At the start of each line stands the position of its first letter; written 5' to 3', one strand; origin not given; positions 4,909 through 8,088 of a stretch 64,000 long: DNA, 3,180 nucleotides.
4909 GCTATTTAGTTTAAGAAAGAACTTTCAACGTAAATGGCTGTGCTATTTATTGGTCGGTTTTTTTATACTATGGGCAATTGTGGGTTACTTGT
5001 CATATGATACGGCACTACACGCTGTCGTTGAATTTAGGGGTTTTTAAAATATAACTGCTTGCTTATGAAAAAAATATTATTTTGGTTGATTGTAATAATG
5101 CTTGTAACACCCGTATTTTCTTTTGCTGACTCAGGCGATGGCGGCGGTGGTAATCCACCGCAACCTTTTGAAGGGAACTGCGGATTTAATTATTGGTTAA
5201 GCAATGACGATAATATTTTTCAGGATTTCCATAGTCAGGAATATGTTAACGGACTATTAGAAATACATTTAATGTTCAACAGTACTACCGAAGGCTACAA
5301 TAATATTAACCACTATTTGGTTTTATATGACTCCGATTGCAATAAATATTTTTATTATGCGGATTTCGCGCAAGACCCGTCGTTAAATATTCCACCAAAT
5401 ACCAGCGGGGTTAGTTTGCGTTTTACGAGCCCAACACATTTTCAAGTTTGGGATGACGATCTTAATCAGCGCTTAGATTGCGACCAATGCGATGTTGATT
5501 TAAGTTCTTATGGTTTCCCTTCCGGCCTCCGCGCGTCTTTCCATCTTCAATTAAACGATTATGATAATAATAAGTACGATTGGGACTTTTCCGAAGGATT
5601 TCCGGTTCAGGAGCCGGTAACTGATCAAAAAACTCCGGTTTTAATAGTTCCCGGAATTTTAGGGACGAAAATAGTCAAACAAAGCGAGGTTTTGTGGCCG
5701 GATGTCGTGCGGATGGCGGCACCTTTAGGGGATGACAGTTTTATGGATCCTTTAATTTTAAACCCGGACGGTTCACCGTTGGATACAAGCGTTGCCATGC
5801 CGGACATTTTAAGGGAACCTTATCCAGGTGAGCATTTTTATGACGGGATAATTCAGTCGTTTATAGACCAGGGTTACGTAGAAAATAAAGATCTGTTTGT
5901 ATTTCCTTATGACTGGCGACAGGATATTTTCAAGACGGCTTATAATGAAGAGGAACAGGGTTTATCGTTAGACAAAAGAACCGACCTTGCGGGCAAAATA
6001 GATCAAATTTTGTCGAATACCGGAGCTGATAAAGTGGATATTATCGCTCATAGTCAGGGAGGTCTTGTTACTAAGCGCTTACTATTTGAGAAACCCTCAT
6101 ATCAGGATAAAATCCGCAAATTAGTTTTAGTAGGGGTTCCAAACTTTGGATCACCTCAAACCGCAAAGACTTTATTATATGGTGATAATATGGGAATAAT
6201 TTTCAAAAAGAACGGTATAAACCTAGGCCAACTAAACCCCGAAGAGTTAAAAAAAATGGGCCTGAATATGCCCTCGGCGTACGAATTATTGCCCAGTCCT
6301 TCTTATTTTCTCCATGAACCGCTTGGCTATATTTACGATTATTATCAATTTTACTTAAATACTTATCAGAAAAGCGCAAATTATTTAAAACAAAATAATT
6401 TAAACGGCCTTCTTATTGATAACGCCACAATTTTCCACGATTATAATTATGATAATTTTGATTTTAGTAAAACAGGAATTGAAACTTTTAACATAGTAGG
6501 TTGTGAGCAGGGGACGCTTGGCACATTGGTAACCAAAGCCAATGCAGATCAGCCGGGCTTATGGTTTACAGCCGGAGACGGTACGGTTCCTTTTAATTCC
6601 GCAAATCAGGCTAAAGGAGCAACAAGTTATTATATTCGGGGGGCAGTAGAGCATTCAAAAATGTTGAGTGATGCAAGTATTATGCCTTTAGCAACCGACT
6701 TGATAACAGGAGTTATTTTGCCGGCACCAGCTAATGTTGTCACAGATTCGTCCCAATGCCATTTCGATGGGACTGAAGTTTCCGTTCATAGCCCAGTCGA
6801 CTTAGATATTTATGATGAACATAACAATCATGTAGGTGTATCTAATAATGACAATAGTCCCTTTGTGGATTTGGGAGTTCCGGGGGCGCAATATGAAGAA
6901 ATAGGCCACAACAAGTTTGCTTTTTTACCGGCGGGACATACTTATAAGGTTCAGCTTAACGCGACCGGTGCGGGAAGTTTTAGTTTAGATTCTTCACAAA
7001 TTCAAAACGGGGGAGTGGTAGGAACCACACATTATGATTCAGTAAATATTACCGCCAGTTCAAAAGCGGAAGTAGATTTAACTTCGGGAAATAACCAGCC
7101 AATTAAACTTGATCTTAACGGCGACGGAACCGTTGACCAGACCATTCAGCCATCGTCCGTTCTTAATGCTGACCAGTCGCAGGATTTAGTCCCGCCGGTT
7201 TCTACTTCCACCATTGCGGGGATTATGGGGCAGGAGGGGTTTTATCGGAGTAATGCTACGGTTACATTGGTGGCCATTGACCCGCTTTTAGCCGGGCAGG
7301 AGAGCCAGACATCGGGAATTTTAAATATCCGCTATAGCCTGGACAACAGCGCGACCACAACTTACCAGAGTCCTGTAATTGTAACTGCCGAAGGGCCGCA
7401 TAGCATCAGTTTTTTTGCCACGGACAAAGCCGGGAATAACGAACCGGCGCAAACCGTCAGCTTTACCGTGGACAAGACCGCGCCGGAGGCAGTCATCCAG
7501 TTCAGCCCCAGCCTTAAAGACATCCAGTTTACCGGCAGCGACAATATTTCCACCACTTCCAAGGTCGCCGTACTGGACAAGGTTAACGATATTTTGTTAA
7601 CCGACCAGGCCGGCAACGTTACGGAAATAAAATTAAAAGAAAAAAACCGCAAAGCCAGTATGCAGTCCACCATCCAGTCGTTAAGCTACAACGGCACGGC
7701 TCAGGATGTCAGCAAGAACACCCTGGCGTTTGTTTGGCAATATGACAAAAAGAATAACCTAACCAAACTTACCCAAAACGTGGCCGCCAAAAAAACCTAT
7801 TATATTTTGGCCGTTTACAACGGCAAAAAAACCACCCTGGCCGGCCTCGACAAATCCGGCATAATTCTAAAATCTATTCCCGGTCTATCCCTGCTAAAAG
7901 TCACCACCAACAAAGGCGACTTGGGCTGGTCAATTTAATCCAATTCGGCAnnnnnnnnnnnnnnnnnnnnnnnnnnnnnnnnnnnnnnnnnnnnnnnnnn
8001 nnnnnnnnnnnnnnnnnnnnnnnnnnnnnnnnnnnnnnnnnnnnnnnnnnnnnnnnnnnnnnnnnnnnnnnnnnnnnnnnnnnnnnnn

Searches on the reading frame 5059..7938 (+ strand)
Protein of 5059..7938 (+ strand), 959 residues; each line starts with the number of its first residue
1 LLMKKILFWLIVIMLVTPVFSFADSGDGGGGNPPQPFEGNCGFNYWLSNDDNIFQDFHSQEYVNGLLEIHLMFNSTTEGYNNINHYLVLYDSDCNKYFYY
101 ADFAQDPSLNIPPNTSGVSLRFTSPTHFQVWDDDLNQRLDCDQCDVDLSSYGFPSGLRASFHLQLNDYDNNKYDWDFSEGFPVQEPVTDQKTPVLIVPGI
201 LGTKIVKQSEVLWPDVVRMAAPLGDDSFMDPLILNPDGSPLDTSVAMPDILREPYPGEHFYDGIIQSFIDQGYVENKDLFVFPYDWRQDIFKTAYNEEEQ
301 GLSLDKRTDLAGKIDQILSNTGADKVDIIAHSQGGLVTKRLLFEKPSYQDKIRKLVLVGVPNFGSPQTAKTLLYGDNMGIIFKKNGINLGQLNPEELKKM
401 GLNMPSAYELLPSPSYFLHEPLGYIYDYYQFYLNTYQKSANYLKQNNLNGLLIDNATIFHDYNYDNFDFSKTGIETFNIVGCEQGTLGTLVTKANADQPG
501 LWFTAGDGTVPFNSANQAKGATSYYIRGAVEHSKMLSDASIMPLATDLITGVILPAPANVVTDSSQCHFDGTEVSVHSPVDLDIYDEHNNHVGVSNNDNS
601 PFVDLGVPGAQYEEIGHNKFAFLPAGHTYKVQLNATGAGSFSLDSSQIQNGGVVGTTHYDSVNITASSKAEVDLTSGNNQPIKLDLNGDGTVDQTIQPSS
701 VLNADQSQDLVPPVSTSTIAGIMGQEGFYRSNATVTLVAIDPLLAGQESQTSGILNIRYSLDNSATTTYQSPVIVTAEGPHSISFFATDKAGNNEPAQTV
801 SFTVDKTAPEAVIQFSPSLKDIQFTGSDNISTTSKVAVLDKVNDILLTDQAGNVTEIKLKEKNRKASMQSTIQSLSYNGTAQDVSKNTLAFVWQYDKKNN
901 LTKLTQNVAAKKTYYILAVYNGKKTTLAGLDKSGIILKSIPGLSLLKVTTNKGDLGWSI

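Call 43: search_protein_families(library=pfam, proteins=[window:5059-7938:+], max_evalue=0.001)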
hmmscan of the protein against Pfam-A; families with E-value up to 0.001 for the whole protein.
window:5059-7938:+ (959 aa): 6 families
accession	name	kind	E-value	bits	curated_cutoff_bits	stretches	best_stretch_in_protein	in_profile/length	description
PF02450.21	LCAT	-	8.8e-18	65.1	21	1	260-424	68-215/392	Lecithin:cholesterol acyltransferase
PF24096.1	DUF7379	-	2.1e-06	28.2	33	1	318-366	64-116/191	Domain of unknown function (DUF7379)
PF07819.20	PGAP1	-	2.9e-05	24.4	24.3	1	303-368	64-135/233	PGAP1-like alpha/beta domain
PF00561.26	Abhydrolase_1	-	0.00013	22.1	25.8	1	310-373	55-117/245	alpha/beta hydrolase fold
PF01674.24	Lipase_2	-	0.00055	20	20.3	0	262-355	19-105/219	Lipase (class 2)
PF13290.12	CHB_HEX_C_1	-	0.00072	19.9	22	0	727-798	4-66/67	Chitobiase/beta-hexosaminidase C-terminal domain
